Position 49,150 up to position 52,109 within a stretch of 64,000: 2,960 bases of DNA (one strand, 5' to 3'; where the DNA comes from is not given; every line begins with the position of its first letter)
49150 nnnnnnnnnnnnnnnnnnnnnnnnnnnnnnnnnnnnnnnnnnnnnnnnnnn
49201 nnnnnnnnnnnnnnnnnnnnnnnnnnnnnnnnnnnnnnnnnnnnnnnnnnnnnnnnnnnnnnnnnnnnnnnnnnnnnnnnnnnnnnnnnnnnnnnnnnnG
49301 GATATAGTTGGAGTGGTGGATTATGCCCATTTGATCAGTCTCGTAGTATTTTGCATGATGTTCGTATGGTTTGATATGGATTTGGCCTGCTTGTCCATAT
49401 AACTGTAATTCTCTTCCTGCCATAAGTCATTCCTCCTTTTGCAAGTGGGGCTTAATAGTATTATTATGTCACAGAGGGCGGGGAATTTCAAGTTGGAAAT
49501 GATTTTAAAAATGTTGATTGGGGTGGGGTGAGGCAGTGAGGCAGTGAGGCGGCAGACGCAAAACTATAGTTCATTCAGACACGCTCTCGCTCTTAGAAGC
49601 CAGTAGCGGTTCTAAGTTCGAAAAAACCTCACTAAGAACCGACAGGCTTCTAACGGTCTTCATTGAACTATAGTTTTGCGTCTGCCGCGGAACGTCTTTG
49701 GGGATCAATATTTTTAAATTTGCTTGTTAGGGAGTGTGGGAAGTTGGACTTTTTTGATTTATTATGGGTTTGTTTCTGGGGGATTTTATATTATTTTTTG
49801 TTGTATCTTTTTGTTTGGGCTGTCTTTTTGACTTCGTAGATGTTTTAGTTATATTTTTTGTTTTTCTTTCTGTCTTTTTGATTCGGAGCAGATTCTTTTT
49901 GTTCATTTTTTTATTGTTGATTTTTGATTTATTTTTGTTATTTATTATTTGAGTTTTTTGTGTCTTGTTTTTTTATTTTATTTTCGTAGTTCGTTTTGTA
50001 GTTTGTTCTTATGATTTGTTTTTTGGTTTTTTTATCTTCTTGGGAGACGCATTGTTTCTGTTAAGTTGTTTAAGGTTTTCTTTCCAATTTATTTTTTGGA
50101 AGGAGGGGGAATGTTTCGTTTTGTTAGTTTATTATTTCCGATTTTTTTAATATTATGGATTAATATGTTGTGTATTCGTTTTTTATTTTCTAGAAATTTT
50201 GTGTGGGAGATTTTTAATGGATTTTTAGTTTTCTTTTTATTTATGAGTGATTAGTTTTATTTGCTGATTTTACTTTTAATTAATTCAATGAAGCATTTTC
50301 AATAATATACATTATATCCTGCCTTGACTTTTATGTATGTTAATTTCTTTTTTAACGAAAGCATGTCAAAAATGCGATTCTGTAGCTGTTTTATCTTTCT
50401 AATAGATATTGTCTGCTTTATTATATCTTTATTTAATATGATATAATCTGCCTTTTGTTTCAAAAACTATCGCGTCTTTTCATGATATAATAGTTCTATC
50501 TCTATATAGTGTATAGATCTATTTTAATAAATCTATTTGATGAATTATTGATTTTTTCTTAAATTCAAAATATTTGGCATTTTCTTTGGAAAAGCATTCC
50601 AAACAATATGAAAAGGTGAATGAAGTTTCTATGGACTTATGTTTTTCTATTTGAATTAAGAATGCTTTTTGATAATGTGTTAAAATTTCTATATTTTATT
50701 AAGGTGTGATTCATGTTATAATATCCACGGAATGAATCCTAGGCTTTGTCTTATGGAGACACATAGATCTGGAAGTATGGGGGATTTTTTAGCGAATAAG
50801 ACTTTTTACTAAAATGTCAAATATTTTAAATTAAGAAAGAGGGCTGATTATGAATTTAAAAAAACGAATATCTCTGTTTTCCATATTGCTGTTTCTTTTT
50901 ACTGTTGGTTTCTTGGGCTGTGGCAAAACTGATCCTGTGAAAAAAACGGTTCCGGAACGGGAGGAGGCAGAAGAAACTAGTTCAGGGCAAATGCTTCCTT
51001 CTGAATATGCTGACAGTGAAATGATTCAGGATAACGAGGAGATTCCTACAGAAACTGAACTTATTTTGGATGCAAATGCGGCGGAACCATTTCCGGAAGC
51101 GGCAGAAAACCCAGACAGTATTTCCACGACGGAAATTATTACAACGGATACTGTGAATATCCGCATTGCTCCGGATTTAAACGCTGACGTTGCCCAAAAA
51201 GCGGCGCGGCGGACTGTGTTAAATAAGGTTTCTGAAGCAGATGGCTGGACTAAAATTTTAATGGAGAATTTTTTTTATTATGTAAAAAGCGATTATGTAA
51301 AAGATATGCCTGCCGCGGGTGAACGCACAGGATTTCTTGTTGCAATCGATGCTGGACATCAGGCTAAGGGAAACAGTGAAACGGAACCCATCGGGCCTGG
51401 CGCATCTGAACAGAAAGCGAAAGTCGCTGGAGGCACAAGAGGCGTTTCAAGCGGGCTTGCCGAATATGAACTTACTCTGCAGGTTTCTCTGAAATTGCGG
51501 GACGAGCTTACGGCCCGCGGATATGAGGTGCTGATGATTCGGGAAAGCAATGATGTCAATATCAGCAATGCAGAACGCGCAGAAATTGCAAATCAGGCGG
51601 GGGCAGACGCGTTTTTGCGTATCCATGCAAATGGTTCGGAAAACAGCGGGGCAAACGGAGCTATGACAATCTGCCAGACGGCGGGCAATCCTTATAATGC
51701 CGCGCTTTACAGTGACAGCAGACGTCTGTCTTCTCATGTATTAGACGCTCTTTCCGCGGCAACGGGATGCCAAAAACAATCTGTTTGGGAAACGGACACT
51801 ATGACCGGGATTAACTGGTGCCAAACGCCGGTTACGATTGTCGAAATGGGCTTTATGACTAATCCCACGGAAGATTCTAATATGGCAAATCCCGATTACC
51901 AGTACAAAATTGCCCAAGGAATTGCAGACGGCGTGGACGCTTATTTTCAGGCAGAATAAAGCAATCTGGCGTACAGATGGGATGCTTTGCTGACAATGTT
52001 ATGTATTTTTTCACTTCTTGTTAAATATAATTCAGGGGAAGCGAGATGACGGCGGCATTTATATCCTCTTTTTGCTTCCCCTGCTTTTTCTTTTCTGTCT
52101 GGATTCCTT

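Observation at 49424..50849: Second long intergenic region with the same architecture (octamer repeats, nested palindrome E3, then a 540-bp C-depleted T/G tract) upstream of the SH3-amidase gene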

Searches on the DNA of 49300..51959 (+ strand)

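Call 8: search_rna_families(source=window, start=49300, end=51000, threshold=evalue, max_evalue=10, show_alignments=3)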
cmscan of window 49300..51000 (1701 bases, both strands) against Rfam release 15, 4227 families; matches with E-value up to 10: 1.
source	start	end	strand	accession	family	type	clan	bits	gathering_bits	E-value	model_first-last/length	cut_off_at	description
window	50499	50558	-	RF03055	RAGATH-30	Gene; sRNA;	-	19.3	59.5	1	1-59/59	no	RAGATH-30 RNA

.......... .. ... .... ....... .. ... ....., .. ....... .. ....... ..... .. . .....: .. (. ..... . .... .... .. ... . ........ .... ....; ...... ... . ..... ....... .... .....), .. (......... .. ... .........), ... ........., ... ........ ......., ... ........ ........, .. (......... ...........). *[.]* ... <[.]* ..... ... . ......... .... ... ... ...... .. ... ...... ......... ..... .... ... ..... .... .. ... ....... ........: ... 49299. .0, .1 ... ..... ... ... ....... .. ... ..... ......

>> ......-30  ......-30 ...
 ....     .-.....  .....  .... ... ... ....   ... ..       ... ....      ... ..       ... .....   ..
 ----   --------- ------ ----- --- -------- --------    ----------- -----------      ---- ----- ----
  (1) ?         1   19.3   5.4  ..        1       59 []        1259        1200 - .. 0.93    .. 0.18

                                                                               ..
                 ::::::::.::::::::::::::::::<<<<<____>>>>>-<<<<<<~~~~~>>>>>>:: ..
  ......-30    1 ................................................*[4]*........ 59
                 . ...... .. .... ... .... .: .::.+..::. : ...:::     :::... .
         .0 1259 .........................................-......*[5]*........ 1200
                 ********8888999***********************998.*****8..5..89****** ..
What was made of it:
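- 49549..49688 (+): Rod-like hairpin of the new family. Layout: P1 49549-49573/49664-49688; P2 AGAC/GTCT; 5' bulge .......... at 49582-49591; P3 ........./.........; P4 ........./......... with an A·A mismatch; 15-nt apex. No Rfam match (call 8).
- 50541..50849 (+): Conserved proximal amidase control region, with the extended -10 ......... at 50714-50722, a 5' UTR of about 120 nt, and a ribosome-binding site. No Rfam family matches (call 8).
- On TwoAYGGAY RNA (RF01731): There is no match in 49300-51000 even at E<=10 (call 8).
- On Known cis-regulatory RNA or riboswitch in the amidase leader: The only match is a chance-level RAGATH-30 hit (19 bits, E=1; call 8).
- Closest known: TwoAYGGAY RNA motif. 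Different: The hairpin here gives no match to that model at E<=10 (call 8).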

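Call 24: search_dna_similar(query=window:49424-50849:+, collection=plasmids, mode=distant, max_rows=15)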
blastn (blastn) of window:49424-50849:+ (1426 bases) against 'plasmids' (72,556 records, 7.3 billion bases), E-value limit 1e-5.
No match.

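Call 45: search_dna_similar(query=window:49424-50849:+, collection=phages, mode=distant, max_rows=10, max_evalue=0.01)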
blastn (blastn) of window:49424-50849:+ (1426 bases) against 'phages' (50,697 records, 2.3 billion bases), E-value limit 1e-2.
Records with a match: 3; places in all: 3; records where one place covers at least 80% of the query: 0.
Best place of each record, by identity: 90-95% 3.
By first word of the organism name: Tenacibaculum 3.
By host as written in the record: Tenacibaculum maritimum 3.
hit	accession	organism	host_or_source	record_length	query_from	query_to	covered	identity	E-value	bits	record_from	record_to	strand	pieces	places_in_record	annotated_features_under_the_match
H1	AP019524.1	Tenacibaculum phage PTm1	Tenacibaculum maritimum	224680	738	769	2%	93.8%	3e-3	50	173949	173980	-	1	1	hypothetical protein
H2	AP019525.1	Tenacibaculum phage PTm5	Tenacibaculum maritimum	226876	738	769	2%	93.8%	3e-3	50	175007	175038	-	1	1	hypothetical protein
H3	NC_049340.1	Tenacibaculum phage PTm1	Tenacibaculum maritimum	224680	738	769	2%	93.8%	3e-3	50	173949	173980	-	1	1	hypothetical protein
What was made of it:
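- Tried and rejected: There were no plasmid matches, and only a 32-nt chance match in phages (calls 24, 45).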

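Call 66: search_rna_families(sources=[L002, L004, L006, L007, L008, L009, L010, L012, L014, L015, L016, L060, L069, L057], threshold=gathering)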
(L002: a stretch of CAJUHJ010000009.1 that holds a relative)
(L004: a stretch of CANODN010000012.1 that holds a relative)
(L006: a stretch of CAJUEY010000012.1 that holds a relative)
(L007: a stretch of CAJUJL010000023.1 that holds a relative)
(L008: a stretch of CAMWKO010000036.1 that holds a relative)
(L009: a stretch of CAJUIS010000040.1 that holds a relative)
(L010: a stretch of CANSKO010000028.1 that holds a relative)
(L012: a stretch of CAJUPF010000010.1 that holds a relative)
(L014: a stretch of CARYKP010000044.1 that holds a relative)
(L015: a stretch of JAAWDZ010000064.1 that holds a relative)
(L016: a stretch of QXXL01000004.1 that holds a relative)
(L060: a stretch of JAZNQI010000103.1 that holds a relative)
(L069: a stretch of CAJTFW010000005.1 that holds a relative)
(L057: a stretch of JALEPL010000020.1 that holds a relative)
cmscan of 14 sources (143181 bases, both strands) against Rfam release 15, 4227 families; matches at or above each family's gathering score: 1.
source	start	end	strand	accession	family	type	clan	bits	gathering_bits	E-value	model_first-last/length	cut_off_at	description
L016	2436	2507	-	RF00005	tRNA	Gene; tRNA;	CL00001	61.8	29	1.3e-10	1-71/71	no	tRNA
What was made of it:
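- On Known cis-regulatory RNA or riboswitch in the amidase leader: No RNA family other than a tRNA gene was found in 14 homologous loci (call 66).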

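Call 74: search_rna_families(source=L069, start=3700, end=4320, threshold=evalue, max_evalue=10, show_alignments=2)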
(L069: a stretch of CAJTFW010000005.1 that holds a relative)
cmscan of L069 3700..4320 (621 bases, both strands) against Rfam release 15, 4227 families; matches with E-value up to 10: 0.
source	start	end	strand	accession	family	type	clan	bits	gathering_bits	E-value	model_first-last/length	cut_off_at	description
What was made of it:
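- Rfam gives no match for the window copy or the L069 copies at E<=10 (calls 8, 74).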

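Call 92: search_rna_families(sources=[L013, L072, L123, L046], threshold=gathering)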
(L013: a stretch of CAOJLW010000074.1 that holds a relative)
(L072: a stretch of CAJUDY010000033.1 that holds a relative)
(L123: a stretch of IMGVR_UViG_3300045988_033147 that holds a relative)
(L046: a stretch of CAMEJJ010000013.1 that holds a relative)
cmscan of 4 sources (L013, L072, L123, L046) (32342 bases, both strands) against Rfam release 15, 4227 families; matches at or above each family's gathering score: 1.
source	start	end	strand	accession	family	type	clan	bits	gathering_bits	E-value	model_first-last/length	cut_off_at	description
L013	252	418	+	RF01731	TwoAYGGAY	Cis-reg;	CL00106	121.9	43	8.5e-22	1-168/168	no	TwoAYGGAY RNA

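Call 94: search_dna_similar(query=L069:3800-4230:+, collection=plasmids, mode=distant, max_evalue=0.01, max_rows=15)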
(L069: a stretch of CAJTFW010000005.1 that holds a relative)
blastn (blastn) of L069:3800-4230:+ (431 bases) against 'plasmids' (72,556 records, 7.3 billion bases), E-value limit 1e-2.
No match.

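Call 95: search_dna_similar(query=L069:3800-4230:+, collection=phages, mode=distant, max_evalue=0.01, max_rows=15)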
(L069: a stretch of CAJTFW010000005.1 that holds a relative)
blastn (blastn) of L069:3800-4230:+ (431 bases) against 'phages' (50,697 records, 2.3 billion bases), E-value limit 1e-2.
No match.
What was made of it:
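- Tried and rejected: The L069 rods gave nothing either (calls 94, 95).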

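Call 97: build_rna_model(alignment_id=A8, structure=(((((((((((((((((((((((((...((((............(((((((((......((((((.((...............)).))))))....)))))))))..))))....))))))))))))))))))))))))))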
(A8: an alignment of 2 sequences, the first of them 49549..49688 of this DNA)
Model R1 built from alignment A8 (2 sequences, 140 columns); structure: as given.
model positions 140; base pairs 46; branch points 0; effective number of sequences 0.64; information 0.59 bits per position. Calibrated on 0.2 Mb of random sequence (short: E-values are rough).
structure used (alignment columns):
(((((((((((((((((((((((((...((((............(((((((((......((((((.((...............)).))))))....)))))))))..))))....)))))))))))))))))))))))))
